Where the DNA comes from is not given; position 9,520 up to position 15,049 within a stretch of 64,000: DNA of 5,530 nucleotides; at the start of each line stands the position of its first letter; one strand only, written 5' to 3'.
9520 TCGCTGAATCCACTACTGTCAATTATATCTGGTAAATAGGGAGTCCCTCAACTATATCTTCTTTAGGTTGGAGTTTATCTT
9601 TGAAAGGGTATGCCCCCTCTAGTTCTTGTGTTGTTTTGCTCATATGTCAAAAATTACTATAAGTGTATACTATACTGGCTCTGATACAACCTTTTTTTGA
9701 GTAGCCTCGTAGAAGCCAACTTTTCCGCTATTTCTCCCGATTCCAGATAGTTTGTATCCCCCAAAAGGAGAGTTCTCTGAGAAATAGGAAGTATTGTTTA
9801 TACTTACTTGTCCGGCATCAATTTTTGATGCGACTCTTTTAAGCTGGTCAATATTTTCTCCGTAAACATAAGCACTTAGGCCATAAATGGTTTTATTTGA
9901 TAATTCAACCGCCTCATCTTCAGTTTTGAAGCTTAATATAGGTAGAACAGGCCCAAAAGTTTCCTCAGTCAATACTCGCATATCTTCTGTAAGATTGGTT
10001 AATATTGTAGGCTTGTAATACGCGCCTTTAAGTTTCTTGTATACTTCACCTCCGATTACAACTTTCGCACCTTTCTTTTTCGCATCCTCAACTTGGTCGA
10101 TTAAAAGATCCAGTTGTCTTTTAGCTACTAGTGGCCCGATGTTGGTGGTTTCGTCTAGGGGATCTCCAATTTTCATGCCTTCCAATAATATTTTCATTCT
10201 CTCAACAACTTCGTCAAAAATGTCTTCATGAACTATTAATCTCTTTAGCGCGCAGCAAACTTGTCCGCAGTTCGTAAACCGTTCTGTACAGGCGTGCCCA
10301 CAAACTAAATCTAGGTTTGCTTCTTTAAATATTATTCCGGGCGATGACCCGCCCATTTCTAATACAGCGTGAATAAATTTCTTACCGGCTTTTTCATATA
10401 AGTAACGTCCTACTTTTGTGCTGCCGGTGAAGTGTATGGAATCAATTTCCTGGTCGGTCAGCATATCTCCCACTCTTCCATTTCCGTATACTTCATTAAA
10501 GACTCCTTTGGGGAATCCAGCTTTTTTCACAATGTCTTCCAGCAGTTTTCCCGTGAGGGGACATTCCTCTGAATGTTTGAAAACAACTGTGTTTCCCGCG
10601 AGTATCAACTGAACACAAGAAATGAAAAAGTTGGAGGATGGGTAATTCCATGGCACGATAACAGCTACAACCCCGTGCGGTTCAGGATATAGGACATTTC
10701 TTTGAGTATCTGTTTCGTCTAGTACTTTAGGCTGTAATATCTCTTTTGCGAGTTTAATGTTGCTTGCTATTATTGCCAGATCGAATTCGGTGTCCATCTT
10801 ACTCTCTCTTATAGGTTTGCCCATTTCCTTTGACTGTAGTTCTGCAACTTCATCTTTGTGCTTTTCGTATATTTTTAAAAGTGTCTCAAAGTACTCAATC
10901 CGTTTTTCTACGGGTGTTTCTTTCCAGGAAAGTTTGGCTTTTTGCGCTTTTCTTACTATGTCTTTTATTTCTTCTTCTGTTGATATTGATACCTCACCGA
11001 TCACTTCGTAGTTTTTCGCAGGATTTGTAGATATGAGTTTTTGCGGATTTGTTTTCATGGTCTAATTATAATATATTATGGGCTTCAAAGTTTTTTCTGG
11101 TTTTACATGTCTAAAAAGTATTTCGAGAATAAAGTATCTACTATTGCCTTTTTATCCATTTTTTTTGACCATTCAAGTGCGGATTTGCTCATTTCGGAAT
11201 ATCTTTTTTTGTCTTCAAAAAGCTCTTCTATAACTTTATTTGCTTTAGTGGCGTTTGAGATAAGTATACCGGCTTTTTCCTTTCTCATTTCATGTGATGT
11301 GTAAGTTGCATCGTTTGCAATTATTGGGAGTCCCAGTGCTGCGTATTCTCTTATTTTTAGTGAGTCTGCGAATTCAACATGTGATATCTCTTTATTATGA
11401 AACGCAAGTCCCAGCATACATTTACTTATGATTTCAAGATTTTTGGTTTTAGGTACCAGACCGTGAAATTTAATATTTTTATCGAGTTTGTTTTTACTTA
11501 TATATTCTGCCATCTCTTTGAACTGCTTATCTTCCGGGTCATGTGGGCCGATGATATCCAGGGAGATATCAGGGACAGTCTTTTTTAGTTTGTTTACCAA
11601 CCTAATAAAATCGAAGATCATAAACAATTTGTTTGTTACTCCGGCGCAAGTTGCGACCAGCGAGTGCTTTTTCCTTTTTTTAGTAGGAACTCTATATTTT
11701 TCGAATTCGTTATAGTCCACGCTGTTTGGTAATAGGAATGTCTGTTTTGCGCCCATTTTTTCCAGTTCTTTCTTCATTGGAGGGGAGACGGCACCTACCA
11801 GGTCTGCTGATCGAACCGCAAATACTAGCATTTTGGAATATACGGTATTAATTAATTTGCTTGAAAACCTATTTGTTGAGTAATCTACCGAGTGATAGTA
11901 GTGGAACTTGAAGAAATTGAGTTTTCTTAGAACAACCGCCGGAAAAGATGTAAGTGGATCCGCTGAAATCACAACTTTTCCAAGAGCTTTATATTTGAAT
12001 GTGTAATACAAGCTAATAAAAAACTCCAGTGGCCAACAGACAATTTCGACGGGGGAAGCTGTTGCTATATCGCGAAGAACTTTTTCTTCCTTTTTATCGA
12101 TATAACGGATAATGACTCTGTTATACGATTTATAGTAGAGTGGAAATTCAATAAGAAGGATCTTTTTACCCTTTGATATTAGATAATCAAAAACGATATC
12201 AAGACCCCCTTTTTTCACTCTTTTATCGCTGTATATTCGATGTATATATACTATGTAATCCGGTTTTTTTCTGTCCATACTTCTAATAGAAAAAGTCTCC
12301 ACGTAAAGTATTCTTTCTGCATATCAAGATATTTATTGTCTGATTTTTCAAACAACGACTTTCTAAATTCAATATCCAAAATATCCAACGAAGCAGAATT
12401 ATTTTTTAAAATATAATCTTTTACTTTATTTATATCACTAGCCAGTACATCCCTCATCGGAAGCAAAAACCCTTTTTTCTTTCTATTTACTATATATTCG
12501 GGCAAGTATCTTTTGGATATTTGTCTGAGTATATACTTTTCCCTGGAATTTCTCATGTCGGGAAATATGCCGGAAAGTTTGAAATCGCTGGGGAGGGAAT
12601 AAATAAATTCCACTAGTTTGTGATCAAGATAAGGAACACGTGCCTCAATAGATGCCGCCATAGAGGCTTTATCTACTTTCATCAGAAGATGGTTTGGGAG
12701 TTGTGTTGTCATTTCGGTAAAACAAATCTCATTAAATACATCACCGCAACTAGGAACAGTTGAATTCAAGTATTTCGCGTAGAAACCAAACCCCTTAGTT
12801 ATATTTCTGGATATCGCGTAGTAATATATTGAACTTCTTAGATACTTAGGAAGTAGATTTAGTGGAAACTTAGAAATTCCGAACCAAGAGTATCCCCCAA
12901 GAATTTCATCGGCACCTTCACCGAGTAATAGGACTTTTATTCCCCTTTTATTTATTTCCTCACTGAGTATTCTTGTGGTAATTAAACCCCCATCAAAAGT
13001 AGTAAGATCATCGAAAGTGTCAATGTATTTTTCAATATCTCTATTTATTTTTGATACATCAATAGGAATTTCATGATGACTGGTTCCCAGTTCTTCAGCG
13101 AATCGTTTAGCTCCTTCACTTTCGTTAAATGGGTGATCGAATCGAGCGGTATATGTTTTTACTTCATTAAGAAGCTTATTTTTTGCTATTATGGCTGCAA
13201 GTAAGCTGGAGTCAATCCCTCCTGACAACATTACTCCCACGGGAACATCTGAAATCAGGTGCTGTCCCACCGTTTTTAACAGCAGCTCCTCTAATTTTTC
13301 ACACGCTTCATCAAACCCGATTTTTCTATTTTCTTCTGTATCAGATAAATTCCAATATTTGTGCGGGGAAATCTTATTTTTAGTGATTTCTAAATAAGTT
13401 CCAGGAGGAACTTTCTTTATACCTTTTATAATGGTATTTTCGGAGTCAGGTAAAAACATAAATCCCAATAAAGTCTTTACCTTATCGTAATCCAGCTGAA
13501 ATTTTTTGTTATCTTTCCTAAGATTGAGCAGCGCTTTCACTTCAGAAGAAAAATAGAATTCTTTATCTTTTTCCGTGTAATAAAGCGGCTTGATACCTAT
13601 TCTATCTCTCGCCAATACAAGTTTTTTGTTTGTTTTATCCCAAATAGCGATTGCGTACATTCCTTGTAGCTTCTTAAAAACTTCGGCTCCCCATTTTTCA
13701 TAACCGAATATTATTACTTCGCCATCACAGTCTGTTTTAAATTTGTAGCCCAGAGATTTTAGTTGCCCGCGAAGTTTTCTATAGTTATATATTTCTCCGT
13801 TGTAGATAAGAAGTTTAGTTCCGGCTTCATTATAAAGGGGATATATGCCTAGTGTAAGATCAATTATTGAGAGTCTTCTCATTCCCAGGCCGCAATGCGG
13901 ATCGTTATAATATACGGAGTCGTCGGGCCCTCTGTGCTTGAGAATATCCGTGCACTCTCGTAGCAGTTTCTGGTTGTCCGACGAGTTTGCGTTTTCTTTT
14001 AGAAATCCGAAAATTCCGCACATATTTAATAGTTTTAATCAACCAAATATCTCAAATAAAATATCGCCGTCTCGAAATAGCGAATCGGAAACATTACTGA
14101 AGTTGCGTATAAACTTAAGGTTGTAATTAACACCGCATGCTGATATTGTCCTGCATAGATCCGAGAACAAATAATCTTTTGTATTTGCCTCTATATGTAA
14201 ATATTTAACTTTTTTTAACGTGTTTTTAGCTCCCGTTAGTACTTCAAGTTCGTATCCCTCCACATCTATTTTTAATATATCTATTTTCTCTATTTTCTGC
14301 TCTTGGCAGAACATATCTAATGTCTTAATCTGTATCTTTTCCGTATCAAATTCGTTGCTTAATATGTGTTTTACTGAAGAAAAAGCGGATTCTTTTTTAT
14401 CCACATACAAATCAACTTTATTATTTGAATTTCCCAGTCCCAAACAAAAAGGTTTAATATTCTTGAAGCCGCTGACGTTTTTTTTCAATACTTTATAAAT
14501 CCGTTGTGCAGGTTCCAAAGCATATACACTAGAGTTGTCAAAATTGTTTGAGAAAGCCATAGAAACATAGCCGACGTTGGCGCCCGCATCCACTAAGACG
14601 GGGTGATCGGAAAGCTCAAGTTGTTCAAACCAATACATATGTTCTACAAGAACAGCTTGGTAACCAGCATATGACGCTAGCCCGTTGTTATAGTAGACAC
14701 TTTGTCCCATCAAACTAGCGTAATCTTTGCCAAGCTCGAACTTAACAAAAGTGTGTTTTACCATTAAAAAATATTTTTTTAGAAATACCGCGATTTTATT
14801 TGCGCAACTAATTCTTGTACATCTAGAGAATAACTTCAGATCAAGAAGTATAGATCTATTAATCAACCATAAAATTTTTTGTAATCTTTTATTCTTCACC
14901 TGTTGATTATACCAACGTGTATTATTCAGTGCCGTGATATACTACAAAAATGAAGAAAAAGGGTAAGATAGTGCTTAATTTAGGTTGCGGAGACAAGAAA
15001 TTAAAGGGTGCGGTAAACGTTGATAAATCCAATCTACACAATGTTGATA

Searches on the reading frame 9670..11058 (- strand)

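Call 56: search_protein_families(library=pfam, proteins=[window:9670-11058:-], max_evalue=0.0001)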
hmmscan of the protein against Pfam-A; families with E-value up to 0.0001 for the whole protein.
window:9670-11058:- (462 aa): 1 family
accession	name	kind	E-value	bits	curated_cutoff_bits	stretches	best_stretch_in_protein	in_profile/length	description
PF00171.27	Aldedh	-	7.6e-141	470.2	23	1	6-458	7-461/461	Aldehyde dehydrogenase family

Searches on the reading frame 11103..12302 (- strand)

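Call 56: search_protein_families(library=pfam, proteins=[window:11103-12302:-], max_evalue=0.0001)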
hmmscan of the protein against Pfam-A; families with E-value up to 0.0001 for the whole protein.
window:11103-12302:- (399 aa): 3 families
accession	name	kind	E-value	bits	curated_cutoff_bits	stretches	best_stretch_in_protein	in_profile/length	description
PF00534.26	Glycos_transf_1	-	8.1e-11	42.2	26.4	1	229-377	30-171/172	Glycosyl transferases group 1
PF13692.12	Glyco_trans_1_4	-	8.8e-08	33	27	1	232-363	20-141/142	Glycosyl transferases group 1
PF13439.12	Glyco_transf_4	-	1.3e-05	25.7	28.5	1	110-197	75-168/170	Glycosyltransferase Family 4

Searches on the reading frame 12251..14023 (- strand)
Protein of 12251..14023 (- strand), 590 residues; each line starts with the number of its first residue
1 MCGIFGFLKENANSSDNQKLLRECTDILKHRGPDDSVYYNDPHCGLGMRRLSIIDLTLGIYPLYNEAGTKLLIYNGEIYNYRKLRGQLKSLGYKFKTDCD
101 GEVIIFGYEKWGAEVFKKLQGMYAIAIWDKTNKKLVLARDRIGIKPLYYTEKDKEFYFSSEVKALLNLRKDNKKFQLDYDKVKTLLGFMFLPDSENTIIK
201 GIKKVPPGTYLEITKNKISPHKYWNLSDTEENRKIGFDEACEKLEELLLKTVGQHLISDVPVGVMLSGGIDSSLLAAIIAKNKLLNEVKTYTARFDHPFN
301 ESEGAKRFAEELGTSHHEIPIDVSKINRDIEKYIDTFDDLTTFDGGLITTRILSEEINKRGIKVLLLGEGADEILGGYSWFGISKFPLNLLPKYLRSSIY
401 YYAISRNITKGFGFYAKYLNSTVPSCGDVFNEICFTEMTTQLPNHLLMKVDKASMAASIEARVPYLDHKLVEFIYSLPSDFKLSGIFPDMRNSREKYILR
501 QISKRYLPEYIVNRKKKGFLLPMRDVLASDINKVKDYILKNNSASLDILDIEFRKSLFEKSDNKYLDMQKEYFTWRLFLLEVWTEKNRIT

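Call 57: search_protein_families(library=pfam, proteins=[window:12251-14023:-], max_evalue=0.0001)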
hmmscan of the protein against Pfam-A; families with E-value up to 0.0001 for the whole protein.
window:12251-14023:- (590 aa): 4 families
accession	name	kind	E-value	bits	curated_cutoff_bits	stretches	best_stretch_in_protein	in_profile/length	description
PF00733.27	Asn_synthase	-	1.8e-71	242.1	21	1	243-583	1-352/354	Asparagine synthase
PF13537.11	GATase_7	-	9.3e-43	145.6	25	1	49-166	2-122/123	Glutamine amidotransferase domain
PF13522.11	GATase_6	-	2.1e-35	122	27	1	33-161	1-130/130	Glutamine amidotransferase domain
PF24167.1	DUF7411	-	5.1e-05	23.4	28.7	1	262-332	3-69/194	Family of unknown function (DUF7411)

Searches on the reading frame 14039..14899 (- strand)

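Call 57: search_protein_families(library=pfam, proteins=[window:14039-14899:-], max_evalue=0.0001)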
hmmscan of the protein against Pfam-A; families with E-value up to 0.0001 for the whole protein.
window:14039-14899:- (286 aa): 1 family
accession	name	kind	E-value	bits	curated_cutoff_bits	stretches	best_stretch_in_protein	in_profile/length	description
PF05050.19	Methyltransf_21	-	4.6e-22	79.4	22.7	1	104-256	1-170/173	Methyltransferase FkbM domain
